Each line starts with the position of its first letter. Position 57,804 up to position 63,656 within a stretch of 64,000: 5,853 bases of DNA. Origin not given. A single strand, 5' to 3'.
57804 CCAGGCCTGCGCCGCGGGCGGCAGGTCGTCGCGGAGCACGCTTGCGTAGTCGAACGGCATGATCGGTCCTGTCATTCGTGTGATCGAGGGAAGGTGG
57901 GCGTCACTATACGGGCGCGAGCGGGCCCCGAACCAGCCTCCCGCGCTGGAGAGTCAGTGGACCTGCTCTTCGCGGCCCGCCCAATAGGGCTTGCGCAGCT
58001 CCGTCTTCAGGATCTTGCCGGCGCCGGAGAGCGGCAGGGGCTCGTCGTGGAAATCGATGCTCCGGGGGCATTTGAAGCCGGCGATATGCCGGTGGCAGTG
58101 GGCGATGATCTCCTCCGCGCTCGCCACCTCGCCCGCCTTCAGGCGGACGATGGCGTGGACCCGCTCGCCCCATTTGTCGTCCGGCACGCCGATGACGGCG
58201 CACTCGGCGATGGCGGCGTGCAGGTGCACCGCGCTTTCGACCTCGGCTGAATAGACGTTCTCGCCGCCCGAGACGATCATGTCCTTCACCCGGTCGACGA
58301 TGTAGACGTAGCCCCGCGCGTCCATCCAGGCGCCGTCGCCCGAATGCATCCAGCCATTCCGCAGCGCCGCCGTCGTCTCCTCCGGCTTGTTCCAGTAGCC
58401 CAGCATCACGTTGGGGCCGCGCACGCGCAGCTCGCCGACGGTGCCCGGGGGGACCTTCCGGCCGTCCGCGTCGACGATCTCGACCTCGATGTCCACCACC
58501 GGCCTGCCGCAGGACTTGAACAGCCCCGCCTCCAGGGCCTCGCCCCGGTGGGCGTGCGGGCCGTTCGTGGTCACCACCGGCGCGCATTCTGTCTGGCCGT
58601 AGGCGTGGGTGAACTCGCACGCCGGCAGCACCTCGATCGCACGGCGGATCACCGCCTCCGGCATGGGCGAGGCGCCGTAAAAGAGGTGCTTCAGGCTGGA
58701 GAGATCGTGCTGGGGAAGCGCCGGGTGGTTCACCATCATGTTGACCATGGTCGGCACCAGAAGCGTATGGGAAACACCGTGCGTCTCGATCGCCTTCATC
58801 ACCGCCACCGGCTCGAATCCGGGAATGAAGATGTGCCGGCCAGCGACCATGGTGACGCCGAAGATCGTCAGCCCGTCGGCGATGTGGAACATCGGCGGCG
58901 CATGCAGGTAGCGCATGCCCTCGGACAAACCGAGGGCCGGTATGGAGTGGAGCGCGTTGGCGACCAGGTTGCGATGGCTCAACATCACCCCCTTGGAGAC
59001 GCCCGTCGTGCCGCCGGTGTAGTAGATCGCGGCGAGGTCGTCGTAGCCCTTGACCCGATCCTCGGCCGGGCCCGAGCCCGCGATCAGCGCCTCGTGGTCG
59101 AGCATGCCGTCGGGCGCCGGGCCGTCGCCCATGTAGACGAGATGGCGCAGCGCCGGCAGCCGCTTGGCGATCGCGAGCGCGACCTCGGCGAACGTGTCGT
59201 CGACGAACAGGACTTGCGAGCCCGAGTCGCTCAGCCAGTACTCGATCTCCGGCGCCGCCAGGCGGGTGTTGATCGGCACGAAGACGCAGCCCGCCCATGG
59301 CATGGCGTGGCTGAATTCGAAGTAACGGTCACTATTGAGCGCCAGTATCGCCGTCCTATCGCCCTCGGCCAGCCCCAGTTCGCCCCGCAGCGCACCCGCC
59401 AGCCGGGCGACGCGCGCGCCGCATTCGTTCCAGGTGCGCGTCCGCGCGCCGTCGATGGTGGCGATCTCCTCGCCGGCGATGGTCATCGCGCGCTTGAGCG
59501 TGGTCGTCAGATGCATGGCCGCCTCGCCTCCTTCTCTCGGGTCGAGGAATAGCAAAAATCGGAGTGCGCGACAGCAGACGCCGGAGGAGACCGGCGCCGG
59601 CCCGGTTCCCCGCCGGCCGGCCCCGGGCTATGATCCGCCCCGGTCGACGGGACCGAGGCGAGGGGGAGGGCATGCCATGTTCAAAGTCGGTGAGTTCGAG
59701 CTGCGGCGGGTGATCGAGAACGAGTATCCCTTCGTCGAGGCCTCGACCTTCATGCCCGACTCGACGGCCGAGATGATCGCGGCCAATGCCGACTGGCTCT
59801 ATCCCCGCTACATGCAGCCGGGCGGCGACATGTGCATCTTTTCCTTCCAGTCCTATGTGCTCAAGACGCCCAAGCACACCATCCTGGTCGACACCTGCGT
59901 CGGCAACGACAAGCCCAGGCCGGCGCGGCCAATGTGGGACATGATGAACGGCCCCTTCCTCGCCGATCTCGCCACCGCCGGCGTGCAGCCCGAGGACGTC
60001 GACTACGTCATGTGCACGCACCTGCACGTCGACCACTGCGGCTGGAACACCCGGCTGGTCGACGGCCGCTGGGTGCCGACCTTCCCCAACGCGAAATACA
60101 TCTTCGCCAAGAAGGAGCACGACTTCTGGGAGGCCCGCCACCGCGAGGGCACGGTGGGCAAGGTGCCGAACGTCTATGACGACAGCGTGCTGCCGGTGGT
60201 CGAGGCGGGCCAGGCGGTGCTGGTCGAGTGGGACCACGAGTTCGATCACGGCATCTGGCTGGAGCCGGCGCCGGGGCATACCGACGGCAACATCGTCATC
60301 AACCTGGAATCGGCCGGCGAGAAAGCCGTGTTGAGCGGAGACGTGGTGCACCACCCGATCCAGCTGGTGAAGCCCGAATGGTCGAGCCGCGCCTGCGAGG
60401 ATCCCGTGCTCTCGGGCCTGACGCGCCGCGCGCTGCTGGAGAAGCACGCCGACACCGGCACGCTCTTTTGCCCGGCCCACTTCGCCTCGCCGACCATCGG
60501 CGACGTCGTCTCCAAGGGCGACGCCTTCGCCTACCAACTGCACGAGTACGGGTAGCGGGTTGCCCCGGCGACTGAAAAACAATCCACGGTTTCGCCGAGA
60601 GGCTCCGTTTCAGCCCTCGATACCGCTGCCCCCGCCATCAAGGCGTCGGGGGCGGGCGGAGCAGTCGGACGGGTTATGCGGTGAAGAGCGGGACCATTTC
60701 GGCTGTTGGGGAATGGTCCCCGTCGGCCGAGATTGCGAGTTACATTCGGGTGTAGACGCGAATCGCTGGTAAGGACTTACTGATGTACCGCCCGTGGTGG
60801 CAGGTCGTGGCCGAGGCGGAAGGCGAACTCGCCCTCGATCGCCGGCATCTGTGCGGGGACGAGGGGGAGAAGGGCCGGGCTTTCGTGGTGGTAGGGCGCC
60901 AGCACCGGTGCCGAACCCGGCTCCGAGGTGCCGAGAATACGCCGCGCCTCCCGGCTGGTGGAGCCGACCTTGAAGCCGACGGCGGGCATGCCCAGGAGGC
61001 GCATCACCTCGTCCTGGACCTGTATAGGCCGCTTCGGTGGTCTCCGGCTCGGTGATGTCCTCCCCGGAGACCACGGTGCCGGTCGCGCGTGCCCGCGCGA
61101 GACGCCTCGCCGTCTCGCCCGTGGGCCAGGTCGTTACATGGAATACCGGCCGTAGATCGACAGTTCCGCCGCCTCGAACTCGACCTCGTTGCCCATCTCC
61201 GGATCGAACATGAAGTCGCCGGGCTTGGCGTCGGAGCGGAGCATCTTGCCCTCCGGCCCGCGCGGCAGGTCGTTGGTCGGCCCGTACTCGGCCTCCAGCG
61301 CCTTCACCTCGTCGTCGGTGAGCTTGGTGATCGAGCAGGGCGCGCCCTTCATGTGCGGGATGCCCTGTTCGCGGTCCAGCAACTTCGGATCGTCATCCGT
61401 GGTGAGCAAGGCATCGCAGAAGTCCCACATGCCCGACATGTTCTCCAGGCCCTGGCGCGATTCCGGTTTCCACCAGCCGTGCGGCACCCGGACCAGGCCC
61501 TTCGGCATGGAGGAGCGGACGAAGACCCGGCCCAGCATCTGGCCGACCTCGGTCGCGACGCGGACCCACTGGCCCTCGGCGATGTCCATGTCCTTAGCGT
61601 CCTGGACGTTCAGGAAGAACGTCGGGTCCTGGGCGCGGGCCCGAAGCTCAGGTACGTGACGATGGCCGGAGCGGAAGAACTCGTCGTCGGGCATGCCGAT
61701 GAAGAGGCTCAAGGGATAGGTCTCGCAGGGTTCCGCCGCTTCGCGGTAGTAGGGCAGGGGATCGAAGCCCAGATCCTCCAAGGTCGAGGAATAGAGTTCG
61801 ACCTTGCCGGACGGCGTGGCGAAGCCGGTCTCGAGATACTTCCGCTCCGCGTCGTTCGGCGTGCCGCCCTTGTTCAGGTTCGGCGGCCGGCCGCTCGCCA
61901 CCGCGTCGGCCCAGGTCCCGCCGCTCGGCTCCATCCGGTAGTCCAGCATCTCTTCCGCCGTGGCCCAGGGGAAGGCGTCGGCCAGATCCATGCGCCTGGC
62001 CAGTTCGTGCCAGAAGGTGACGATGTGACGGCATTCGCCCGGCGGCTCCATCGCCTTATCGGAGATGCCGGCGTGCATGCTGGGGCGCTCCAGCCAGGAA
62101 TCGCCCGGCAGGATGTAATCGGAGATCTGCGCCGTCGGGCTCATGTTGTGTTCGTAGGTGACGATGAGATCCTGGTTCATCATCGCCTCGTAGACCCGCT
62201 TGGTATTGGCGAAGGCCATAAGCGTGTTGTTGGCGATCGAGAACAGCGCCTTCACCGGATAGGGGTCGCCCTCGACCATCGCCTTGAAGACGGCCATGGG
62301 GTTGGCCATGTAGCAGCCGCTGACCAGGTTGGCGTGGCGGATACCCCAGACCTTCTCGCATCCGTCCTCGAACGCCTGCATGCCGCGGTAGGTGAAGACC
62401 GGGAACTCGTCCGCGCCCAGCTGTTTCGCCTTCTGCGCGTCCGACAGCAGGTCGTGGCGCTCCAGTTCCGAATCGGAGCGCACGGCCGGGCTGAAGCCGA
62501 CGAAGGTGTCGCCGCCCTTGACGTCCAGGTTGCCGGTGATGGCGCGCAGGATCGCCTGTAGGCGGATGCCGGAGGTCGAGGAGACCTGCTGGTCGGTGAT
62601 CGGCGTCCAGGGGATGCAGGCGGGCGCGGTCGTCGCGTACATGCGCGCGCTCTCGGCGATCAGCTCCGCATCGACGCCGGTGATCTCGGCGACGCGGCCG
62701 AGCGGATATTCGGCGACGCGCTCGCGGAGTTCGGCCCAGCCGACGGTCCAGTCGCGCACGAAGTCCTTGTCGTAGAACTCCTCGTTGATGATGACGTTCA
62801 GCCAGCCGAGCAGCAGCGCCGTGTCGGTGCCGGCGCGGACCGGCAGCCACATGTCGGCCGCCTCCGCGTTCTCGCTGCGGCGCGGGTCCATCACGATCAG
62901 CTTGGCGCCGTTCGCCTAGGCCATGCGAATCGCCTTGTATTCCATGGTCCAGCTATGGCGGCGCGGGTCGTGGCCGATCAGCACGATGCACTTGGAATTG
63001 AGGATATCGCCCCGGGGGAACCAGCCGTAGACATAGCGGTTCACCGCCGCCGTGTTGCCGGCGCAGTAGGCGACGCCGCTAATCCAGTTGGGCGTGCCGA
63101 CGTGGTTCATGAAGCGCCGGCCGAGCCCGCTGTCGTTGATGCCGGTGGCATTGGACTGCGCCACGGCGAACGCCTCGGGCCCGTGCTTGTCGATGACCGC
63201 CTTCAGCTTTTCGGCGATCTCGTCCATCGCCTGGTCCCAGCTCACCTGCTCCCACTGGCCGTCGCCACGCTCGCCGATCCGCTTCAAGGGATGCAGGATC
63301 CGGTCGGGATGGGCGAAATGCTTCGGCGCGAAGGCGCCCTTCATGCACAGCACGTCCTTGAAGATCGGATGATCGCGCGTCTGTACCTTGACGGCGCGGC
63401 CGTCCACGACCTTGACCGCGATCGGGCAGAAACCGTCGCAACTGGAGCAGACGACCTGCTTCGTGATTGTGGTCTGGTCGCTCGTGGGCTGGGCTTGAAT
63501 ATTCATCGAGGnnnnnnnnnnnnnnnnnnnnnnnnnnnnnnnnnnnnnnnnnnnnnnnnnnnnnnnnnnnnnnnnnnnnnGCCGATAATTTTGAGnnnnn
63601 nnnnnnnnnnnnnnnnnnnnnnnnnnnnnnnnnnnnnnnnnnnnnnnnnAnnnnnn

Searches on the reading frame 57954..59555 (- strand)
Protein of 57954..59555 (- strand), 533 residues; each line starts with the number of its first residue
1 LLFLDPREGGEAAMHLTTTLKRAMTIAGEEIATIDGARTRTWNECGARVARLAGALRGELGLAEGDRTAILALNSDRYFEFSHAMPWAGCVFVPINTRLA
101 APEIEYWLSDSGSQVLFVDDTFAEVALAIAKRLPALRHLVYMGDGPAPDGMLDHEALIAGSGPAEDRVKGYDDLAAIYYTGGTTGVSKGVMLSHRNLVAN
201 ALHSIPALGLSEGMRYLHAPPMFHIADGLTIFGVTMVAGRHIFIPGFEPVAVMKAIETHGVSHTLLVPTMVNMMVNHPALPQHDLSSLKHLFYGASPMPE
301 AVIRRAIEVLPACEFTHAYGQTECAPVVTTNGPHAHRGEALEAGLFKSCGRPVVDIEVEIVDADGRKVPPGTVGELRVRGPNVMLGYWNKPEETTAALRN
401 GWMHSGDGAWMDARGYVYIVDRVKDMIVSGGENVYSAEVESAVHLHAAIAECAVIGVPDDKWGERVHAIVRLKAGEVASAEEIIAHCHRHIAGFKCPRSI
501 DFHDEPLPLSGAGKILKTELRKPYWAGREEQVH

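Call 64: search_protein_families(library=pfam, proteins=[window:57954-59555:-])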
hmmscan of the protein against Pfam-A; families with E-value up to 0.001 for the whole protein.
window:57954-59555:- (533 aa): 2 families
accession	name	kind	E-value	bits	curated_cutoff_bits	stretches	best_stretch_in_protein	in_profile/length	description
PF00501.34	AMP-binding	-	5.1e-88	295.9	29.9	1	28-388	9-384/384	AMP-binding enzyme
PF13193.12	AMP-binding_C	-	6e-19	69.2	24.5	1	438-514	1-76/76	AMP-binding enzyme C-terminal domain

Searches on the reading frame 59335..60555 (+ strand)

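Call 64: search_protein_families(library=pfam, proteins=[window:59335-60555:+])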
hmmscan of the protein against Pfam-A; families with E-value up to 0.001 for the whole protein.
window:59335-60555:+ (406 aa): 1 family
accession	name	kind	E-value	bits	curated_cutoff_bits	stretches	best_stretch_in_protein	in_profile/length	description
PF00753.33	Lactamase_B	-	1.2e-22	81.2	22.7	1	173-382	8-196/196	Metallo-beta-lactamase superfamily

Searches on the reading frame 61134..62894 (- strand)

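Call 64: search_protein_families(library=pfam, proteins=[window:61134-62894:-])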
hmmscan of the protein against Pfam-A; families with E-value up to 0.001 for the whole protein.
window:61134-62894:- (586 aa): 2 families
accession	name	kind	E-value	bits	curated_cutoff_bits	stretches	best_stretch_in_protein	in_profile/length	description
PF00384.28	Molybdopterin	-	3e-15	56.5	24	1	3-300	144-352/353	Molybdopterin oxidoreductase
PF01568.27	Molydop_binding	-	6.4e-14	52.4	26.8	1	404-476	9-82/110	Molydopterin dinucleotide binding domain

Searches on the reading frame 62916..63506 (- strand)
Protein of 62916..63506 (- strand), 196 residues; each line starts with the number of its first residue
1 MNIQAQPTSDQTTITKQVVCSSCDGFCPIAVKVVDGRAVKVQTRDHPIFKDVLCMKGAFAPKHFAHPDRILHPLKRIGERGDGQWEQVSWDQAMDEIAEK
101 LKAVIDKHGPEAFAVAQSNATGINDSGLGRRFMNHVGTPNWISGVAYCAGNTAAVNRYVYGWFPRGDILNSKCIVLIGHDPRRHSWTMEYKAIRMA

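Call 64: search_protein_families(library=pfam, proteins=[window:62916-63506:-])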
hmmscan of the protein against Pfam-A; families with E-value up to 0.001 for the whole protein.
window:62916-63506:- (196 aa): 2 families
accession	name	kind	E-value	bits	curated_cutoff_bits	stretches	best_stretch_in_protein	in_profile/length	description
PF00384.28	Molybdopterin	-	1e-17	64.7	24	1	69-188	1-125/353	Molybdopterin oxidoreductase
PF04879.21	Molybdop_Fe4S4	-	2.5e-08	34.2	22.7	1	19-64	7-53/55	Molybdopterin oxidoreductase Fe4S4 domain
